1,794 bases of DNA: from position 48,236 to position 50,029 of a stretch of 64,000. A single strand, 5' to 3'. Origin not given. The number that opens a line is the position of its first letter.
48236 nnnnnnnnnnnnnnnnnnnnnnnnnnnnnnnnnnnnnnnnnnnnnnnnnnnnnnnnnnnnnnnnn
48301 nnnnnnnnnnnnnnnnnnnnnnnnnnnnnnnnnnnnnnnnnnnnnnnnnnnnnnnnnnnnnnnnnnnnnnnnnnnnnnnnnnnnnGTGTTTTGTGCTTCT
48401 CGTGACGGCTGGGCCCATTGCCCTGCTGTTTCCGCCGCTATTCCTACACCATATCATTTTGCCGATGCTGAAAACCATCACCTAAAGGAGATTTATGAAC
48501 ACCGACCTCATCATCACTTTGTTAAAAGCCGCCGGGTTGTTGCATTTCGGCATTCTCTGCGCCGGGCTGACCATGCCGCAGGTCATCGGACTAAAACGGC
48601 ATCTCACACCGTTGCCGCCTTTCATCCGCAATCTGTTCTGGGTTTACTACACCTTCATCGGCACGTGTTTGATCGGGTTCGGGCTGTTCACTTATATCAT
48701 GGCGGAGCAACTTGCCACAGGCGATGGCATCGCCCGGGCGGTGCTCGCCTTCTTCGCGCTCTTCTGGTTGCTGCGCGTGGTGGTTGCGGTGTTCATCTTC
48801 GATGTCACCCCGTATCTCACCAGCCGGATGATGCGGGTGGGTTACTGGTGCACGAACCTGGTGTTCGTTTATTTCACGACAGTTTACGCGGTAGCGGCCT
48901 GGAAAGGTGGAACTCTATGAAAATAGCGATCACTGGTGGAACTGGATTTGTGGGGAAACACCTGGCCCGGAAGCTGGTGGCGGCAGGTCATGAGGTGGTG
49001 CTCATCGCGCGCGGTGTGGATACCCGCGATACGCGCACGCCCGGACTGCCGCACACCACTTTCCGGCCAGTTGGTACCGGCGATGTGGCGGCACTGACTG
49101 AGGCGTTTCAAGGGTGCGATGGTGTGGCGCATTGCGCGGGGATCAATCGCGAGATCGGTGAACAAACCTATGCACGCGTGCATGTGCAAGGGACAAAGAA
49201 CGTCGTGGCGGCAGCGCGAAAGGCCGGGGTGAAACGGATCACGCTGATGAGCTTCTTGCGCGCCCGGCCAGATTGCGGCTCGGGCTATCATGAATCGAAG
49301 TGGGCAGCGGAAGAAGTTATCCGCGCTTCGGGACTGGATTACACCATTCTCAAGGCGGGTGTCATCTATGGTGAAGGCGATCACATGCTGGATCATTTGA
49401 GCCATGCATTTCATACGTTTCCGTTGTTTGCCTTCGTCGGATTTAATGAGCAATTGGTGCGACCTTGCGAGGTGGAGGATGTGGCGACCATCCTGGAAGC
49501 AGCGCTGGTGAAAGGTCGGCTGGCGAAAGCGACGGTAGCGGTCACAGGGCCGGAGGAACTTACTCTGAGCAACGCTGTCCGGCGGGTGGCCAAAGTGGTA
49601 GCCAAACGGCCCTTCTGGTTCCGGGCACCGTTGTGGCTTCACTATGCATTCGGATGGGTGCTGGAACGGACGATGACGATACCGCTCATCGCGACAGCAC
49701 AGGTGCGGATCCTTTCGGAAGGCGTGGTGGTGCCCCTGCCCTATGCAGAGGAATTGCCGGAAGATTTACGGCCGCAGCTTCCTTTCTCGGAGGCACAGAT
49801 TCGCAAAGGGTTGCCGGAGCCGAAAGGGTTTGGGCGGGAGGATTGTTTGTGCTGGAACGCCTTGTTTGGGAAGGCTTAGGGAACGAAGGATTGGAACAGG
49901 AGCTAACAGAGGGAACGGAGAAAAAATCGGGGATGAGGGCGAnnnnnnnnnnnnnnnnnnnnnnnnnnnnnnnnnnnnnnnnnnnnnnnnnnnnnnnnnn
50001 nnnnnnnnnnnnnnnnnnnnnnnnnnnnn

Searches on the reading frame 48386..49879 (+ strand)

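Call 67: search_protein_families(library=pfam, proteins=[window:48386-49879:+], max_evalue=0.001)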
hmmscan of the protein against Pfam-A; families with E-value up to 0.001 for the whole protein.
window:48386-49879:+ (497 aa): 7 families
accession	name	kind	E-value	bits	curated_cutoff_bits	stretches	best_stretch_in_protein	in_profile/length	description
PF13460.12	NAD_binding_10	-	4.2e-22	79.3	27.2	1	184-328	1-147/184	NAD(P)H-binding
PF01370.27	Epimerase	-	6.6e-20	72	20.9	1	180-376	1-227/240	NAD dependent epimerase/dehydratase family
PF01073.25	3Beta_HSD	-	1.7e-13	50.7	22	1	181-289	1-115/280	3-beta hydroxysteroid dehydrogenase/isomerase family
PF05368.20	NmrA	-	4.1e-13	50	27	1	178-327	3-149/298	NmrA-like family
PF07993.18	NAD_binding_4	-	2.1e-09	37.4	20.1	0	182-210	1-32/258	Male sterility protein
PF04321.23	RmlD_sub_bind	-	2.3e-09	37.2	27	0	178-283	1-95/287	RmlD substrate binding domain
PF16363.11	GDP_Man_Dehyd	-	8.1e-07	29.2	27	1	182-284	2-120/332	GDP-mannose 4,6 dehydratase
